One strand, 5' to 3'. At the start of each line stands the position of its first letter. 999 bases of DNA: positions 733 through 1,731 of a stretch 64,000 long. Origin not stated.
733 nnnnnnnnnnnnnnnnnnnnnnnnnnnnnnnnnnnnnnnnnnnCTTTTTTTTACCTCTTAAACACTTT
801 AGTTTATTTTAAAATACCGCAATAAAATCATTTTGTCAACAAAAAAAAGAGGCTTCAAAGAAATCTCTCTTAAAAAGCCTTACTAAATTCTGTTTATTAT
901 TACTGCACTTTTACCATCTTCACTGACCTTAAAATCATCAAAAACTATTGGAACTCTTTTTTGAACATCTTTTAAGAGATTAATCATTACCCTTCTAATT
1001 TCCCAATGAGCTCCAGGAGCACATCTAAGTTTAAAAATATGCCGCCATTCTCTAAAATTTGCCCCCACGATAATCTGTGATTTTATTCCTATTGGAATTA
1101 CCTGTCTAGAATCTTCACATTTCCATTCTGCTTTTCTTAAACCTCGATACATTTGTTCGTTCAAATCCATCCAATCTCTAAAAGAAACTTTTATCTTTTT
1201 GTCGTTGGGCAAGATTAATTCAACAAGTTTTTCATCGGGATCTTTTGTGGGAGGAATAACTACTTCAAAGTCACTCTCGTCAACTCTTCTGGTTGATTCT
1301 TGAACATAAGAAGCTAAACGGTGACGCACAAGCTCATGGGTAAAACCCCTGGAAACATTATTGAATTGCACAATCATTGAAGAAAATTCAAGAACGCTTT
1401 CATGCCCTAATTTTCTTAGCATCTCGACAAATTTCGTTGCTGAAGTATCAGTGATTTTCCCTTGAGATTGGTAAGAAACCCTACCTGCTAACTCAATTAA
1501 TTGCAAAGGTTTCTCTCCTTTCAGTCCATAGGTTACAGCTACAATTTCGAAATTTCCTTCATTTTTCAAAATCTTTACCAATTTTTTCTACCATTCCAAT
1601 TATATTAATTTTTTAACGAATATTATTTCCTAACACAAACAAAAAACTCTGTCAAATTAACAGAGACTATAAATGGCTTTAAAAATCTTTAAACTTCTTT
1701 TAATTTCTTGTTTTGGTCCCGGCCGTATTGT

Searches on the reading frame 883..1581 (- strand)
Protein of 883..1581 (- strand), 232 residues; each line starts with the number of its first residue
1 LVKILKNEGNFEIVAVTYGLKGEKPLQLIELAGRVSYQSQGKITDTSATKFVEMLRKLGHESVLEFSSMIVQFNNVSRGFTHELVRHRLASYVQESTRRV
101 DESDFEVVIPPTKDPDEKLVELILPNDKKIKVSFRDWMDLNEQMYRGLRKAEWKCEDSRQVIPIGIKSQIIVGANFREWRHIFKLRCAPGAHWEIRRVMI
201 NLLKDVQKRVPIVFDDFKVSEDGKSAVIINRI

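Call 87: search_protein_families(library=pfam, proteins=[window:883-1581:-], max_evalue=0.001)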
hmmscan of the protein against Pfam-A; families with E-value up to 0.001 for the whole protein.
window:883-1581:- (232 aa): 1 family
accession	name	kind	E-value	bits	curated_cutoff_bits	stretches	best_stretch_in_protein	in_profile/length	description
PF02511.20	Thy1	-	9.8e-45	153.1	24.8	1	24-211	8-190/191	Thymidylate synthase complementing protein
